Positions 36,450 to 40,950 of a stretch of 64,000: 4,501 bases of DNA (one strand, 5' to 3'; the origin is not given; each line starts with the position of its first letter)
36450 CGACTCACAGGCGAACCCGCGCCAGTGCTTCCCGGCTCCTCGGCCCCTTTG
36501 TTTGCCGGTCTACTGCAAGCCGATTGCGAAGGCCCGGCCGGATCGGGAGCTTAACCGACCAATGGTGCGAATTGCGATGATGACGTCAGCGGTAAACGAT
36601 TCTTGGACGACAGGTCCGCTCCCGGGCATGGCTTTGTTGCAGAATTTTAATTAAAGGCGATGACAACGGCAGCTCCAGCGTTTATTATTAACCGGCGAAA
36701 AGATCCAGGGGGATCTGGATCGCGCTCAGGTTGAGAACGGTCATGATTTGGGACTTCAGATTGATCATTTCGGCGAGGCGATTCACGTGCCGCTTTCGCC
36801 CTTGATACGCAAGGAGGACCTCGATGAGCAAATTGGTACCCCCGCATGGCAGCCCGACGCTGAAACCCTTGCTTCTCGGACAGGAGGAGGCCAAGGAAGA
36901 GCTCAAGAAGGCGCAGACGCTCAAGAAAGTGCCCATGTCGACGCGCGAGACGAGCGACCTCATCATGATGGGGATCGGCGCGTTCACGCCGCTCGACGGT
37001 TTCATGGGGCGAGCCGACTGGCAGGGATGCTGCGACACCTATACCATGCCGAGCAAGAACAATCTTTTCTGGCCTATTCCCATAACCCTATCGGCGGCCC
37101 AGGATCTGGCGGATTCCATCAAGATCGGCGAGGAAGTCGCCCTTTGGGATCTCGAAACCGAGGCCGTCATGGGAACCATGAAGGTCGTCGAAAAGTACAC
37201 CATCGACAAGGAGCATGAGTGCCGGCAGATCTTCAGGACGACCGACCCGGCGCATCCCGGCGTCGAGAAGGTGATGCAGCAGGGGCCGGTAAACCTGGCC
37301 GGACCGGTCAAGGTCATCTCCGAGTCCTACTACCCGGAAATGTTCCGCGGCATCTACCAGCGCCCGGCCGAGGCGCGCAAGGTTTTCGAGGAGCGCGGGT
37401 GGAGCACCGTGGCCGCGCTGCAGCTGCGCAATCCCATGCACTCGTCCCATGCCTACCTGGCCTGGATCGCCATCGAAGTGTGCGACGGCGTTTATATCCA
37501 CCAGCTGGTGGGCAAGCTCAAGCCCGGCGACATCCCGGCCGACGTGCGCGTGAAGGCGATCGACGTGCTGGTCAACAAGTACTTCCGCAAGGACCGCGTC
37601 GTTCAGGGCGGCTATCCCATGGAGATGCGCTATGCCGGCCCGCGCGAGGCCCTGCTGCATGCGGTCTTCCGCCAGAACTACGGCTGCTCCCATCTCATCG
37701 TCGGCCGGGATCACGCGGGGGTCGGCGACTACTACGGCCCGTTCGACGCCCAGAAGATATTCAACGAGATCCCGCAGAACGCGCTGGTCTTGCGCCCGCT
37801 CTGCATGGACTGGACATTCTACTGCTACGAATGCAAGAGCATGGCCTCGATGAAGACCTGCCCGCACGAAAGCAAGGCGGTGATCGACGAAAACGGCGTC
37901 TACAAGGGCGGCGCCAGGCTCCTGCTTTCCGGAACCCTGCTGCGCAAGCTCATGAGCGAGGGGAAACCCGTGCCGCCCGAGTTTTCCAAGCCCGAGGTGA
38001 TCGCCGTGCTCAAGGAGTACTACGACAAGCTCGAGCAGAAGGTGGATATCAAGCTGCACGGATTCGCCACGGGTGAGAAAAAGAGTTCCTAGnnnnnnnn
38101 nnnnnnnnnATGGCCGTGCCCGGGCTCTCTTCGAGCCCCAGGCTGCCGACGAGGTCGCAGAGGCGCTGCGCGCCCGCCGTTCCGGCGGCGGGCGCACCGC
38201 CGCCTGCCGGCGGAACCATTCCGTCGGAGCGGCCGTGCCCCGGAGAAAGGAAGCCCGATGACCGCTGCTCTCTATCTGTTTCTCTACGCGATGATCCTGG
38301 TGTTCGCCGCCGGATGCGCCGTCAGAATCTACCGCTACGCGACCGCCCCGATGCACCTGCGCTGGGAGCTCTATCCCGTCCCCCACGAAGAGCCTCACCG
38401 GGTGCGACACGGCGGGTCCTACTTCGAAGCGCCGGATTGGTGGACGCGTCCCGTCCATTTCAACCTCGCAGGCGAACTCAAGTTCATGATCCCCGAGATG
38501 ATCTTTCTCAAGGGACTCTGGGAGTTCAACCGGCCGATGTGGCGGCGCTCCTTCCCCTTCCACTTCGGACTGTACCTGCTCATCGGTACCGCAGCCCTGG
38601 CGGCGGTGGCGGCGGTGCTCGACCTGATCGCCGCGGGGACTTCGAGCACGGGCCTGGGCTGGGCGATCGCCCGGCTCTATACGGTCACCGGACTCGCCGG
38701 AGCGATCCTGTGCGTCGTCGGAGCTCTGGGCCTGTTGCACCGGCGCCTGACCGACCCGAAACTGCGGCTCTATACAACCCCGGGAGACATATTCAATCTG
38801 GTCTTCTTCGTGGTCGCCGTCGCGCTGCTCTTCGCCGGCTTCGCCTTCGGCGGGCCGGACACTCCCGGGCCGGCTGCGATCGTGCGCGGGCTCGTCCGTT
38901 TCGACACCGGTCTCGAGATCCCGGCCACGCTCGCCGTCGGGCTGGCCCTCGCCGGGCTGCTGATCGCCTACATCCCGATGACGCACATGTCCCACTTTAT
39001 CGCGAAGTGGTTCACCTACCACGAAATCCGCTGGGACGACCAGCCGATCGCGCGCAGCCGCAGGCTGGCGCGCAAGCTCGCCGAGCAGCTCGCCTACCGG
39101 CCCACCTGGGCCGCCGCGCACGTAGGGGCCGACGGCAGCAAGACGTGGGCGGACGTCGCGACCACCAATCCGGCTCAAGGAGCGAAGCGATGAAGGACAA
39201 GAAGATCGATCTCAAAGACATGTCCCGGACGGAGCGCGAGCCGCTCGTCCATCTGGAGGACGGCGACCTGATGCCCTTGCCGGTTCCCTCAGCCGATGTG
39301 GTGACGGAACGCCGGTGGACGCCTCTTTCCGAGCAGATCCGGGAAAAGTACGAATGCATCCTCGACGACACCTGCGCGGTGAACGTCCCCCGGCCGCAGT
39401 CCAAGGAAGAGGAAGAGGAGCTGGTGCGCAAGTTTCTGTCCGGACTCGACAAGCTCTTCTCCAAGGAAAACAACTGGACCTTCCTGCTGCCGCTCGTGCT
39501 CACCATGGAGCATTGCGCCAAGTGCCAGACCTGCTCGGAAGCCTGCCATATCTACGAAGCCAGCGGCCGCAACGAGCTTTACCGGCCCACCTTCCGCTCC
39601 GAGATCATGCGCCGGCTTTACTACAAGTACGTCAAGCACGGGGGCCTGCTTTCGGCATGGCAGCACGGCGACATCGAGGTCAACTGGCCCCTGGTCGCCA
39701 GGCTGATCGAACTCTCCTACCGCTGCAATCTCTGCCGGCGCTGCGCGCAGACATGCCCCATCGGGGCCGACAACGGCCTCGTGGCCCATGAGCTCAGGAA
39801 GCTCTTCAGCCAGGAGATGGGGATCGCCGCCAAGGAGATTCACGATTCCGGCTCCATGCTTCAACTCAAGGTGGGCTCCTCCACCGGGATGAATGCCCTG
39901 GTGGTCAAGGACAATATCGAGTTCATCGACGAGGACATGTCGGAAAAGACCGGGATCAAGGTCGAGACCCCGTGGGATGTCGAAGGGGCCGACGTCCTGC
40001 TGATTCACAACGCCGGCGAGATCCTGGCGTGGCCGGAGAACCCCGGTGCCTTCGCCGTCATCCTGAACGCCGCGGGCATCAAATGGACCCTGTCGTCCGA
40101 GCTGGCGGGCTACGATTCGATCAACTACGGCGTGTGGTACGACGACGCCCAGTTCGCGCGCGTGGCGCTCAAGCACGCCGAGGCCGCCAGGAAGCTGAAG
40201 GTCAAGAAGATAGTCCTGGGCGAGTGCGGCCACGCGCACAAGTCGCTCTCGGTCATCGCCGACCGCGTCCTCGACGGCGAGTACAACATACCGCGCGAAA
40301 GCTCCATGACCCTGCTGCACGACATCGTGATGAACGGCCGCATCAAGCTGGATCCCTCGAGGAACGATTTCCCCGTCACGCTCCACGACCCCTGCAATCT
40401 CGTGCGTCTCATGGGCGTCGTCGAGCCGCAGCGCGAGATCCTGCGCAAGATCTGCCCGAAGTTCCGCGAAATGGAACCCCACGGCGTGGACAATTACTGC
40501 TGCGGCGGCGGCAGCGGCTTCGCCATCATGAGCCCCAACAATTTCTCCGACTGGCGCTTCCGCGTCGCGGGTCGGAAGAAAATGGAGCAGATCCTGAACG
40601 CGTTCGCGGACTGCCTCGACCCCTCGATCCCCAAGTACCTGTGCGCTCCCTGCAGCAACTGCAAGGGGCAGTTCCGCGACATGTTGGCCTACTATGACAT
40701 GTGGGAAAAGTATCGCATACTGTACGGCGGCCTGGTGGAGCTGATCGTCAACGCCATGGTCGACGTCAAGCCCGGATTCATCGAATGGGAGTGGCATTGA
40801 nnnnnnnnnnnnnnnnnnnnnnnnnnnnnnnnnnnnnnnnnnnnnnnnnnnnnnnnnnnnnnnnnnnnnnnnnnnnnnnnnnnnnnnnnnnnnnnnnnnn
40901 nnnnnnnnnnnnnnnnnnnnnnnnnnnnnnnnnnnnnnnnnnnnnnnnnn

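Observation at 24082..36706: The same 69-nt element (near-identical 29-nt core) lies upstream of both qmoABC and sat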

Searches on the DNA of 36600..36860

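Call 57: search_rna_families(source=window, start=36600, end=36860, threshold=evalue, max_evalue=5)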
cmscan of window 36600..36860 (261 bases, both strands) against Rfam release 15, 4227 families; matches with E-value up to 5: 1.
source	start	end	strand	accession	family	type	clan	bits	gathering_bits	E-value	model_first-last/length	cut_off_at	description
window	36695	36775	-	RF00321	snoZ247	Gene; snRNA; snoRNA; CD-box;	-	13.2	38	4.5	1-139/139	no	Small nucleolar RNA Z247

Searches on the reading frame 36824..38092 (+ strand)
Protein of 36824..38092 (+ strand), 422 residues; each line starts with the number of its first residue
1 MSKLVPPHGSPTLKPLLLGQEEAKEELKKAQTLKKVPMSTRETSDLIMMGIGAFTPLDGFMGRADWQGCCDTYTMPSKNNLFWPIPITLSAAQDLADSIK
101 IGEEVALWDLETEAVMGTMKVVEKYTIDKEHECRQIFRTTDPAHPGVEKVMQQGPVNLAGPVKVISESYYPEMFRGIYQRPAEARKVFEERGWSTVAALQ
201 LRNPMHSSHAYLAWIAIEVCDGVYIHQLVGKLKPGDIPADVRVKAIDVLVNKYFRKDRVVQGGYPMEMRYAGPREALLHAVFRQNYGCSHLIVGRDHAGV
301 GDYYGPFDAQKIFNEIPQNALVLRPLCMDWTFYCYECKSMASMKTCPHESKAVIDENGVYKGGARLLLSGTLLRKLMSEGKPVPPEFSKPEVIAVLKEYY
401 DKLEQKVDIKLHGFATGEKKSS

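Call 9: search_protein_families(library=pfam, proteins=[window:36824-38092:+])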
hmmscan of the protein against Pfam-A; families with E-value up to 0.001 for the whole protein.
window:36824-38092:+ (422 aa): 2 families
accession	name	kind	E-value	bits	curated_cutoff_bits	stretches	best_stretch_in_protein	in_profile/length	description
PF01747.23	ATP-sulfurylase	-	2.6e-79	266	24.3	1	177-398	3-211/212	ATP-sulfurylase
PF14306.12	PUA_2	-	1.1e-48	165.3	27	1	6-166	2-158/159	PUA-like domain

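Call 10: find_encoding_contigs(protein=window:36824-38092:+, flank=10000, max_places=10)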
Protein window:36824-38092:+ (422 aa): 3 contigs read that carry it; 2 places shown.
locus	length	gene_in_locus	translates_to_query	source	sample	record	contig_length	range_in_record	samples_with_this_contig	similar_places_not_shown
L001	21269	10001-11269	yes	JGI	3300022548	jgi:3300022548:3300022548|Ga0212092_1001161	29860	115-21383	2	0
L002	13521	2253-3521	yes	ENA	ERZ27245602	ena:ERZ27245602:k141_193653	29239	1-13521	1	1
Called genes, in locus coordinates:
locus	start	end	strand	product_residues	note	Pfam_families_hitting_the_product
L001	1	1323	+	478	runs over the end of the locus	?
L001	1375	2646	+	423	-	PF13183:Fer4_8, PF13534:Fer4_17 (weak), PF27541:CitB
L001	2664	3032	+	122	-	-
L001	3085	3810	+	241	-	PF12797:Fer4_2 (faint), PF13237:Fer4_10 (faint), PF13187:Fer4_9 (faint), PF13247:Fer4_11, PF00037:Fer4 (weak), PF12837:Fer4_6 (weak), PF12838:Fer4_7 (weak)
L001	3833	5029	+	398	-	PF03916:NrfD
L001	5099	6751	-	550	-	PF07992:Pyr_redox_2, PF13738:Pyr_redox_3 (faint), PF00070:Pyr_redox, PF02852:Pyr_redox_dim, PF00581:Rhodanese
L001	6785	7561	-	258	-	PF00590:TP_methylase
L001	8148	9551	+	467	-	PF01656:CbiA, PF13500:AAA_26 (weak), PF07685:GATase_3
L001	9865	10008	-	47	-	-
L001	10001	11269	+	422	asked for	PF14306:PUA_2, PF01747:ATP-sulfurylase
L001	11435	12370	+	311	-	PF02665:Nitrate_red_gam (weak)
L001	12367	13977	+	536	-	PF13183:Fer4_8, PF02754:CCG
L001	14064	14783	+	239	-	PF00081:Sod_Fe_N, PF02777:Sod_Fe_C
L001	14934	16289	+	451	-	PF01654:Cyt_bd_oxida_I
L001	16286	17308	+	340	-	PF02322:Cyt_bd_oxida_II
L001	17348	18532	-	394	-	PF00926:DHBP_synthase, PF00925:GTP_cyclohydro2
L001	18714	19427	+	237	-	PF01553:Acyltransferase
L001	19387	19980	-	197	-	-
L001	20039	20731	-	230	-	PF00677:Lum_binding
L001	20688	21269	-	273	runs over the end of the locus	PF01479:S4, PF00849:PseudoU_synth_2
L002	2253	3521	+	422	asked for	PF14306:PUA_2, PF01747:ATP-sulfurylase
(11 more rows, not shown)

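Call 14: find_homologous_proteins(query=window:36824-38092:+, max_evalue=1e-100)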
Query window:36824-38092:+ (422 aa): 7991 proteins with E <= 1e-100 among 8000 candidates; the best 120 are listed.
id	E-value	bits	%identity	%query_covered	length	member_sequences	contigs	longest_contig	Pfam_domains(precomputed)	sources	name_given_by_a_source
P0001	2.7e-291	984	100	100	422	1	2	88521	PF14306.13,PF01747.24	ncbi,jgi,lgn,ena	-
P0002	2.8e-287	971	98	100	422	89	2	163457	PF14306.13,PF01747.24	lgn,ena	-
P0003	7.1e-287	969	97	100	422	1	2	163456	PF14306.13,PF01747.24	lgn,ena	-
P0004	1.8e-286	968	98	100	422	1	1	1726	PF14306.13,PF01747.24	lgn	-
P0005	6.8e-286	966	97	100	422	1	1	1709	PF14306.13,PF01747.24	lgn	-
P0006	1.9e-269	912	91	99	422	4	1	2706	PF14306.13,PF01747.24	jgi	jgi:sulfate adenylyltransferase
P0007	6.4e-261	884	89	100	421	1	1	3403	PF14306.13,PF01747.24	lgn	-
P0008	2.3e-260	882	88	100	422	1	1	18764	PF14306.13,PF01747.24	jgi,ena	-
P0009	1.3e-259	879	88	100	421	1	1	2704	PF14306.13,PF01747.24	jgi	-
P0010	3.3e-259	878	88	100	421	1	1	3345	PF14306.13,PF01747.24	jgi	jgi:sulfate adenylyltransferase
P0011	4.8e-259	878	87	100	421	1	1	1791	PF14306.13,PF01747.24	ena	-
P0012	4.9e-259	878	88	99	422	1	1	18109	PF14306.13,PF01747.24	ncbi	-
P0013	1.9e-258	876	87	100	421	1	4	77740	PF14306.13,PF01747.24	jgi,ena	jgi:sulfate adenylyltransferase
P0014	2.3e-258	875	87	100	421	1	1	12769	PF14306.13,PF01747.24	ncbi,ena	-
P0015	3.2e-258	875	87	100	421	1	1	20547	PF14306.13,PF01747.24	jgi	jgi:sulfate adenylyltransferase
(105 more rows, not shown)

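Call 18: find_encoding_contigs(protein=P0002, flank=10000, max_places=6)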
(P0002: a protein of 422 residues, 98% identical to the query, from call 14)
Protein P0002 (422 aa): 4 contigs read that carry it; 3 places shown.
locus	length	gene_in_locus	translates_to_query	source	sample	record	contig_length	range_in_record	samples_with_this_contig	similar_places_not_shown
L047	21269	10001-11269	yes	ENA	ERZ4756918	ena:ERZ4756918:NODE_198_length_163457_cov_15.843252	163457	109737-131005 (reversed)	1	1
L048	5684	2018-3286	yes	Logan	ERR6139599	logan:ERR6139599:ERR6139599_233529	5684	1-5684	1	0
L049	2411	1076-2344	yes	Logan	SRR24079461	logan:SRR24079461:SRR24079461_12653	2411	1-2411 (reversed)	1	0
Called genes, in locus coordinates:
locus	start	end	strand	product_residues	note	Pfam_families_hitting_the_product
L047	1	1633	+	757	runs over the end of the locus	PF13237:Fer4_10 (faint), PF07992:Pyr_redox_2 (faint), PF00890:FAD_binding_2 (faint), PF01266:DAO (weak), PF12831:FAD_oxidored, PF13450:NAD_binding_8, PF13187:Fer4_9, PF02662:FlpD, +6 more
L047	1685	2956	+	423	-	PF13183:Fer4_8, PF13534:Fer4_17 (weak), PF27541:CitB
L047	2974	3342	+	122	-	-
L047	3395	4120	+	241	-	PF12797:Fer4_2 (faint), PF13187:Fer4_9 (faint), PF13247:Fer4_11, PF00037:Fer4 (weak), PF12837:Fer4_6 (weak), PF13237:Fer4_10 (weak), PF12838:Fer4_7 (weak)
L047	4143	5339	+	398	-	PF03916:NrfD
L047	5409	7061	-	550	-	PF07992:Pyr_redox_2, PF13738:Pyr_redox_3 (faint), PF00070:Pyr_redox, PF02852:Pyr_redox_dim, PF00581:Rhodanese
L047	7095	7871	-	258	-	PF00590:TP_methylase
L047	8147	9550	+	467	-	PF01656:CbiA, PF13500:AAA_26, PF07685:GATase_3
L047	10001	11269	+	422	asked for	PF14306:PUA_2, PF01747:ATP-sulfurylase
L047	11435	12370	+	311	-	PF02665:Nitrate_red_gam (weak)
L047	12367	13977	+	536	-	PF13183:Fer4_8, PF02754:CCG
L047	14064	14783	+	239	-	PF00081:Sod_Fe_N, PF02777:Sod_Fe_C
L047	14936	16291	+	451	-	PF01654:Cyt_bd_oxida_I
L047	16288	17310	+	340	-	PF02322:Cyt_bd_oxida_II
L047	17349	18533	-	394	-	PF00926:DHBP_synthase, PF00925:GTP_cyclohydro2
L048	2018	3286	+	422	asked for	PF14306:PUA_2, PF01747:ATP-sulfurylase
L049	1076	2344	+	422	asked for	PF14306:PUA_2, PF01747:ATP-sulfurylase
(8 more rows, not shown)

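Call 31: find_encoding_contigs(protein=P0006, flank=10000, max_places=3)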
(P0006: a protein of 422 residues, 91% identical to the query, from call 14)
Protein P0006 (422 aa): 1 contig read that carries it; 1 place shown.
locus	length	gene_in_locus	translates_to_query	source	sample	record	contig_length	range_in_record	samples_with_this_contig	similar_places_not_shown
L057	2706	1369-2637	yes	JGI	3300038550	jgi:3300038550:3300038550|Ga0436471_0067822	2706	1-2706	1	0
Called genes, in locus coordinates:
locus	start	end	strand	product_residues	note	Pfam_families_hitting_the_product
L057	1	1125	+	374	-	?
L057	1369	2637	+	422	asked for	PF14306:PUA_2, PF01747:ATP-sulfurylase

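Call 32: find_encoding_contigs(protein=P0007, flank=10000, max_places=3)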
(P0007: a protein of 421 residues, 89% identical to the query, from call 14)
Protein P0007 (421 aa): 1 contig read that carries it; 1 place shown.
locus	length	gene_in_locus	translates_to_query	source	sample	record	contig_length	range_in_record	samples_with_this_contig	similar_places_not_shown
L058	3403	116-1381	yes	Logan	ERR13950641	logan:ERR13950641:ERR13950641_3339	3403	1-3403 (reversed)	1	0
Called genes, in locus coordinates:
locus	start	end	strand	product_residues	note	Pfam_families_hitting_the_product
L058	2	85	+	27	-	?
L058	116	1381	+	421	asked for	PF14306:PUA_2, PF01747:ATP-sulfurylase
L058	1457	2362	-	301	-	PF01925:TauE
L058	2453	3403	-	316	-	?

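Call 64: find_encoding_contigs(protein=P0013, flank=10000, max_places=2)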
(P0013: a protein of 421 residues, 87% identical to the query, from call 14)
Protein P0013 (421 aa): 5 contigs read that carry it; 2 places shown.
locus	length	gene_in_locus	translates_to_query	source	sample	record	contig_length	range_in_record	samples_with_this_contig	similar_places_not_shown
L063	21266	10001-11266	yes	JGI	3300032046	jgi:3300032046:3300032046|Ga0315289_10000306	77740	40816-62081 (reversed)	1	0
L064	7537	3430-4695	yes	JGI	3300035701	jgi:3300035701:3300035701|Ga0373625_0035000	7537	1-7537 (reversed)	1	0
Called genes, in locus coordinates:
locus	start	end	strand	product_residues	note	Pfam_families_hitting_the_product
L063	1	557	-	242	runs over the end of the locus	PF00590:TP_methylase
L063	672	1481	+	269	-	PF13189:Cytidylate_kin2, PF04972:BON (weak)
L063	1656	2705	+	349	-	PF01925:TauE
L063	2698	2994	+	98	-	PF28216:DVU0150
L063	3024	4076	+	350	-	PF01925:TauE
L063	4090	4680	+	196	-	PF16222:DUF4881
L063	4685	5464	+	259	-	PF09608:Alph_Pro_TM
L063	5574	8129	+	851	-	PF01326:PPDK_N, PF00391:PEP-utilizers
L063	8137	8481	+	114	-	-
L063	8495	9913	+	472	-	PF01656:CbiA, PF13500:AAA_26, PF07685:GATase_3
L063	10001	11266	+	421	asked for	PF14306:PUA_2, PF01747:ATP-sulfurylase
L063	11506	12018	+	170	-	PF01661:Macro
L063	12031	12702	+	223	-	-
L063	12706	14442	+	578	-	PF12838:Fer4_7 (faint), PF13187:Fer4_9 (faint), PF13183:Fer4_8, PF13237:Fer4_10 (faint), PF13534:Fer4_17 (weak), PF02754:CCG, PF00072:Response_reg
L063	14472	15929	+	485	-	PF00989:PAS (faint), PF08448:PAS_4, PF13426:PAS_9 (faint), PF08448:PAS_4, PF02518:HATPase_c, PF14501:HATPase_c_5 (weak)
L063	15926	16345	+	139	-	PF00072:Response_reg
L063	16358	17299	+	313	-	-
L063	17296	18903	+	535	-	PF13183:Fer4_8, PF13534:Fer4_17 (weak), PF02754:CCG (weak)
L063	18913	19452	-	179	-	PF05685:Uma2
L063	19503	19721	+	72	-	PF11146:DUF2905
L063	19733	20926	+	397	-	PF04326:SLFN_AlbA_2, PF13749:HATPase_c_4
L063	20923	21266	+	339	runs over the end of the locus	PF01656:CbiA, PF02374:ArsA_ATPase, PF06564:CBP_BcsQ (weak), PF09140:MipZ (weak), PF13614:AAA_31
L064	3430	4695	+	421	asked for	PF14306:PUA_2, PF01747:ATP-sulfurylase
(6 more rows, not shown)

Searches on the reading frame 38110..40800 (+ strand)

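Call 9: search_protein_families(library=pfam, proteins=[window:38110-40800:+])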
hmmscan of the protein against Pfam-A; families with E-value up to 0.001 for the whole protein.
window:38110-40800:+ (896 aa): 4 families
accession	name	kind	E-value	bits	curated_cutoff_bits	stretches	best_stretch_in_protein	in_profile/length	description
PF13183.11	Fer4_8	-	2.1e-09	38.2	27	1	466-552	2-67/68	4Fe-4S dicluster domain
PF02754.22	CCG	-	7.3e-08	32.9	20.6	1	756-856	1-85/85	Cysteine-rich domain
PF13534.11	Fer4_17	-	0.00035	21.5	22.2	1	469-552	2-59/61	4Fe-4S dicluster domain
PF13237.11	Fer4_10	-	0.00072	19.9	25.5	0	538-557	8-29/53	4Fe-4S dicluster domain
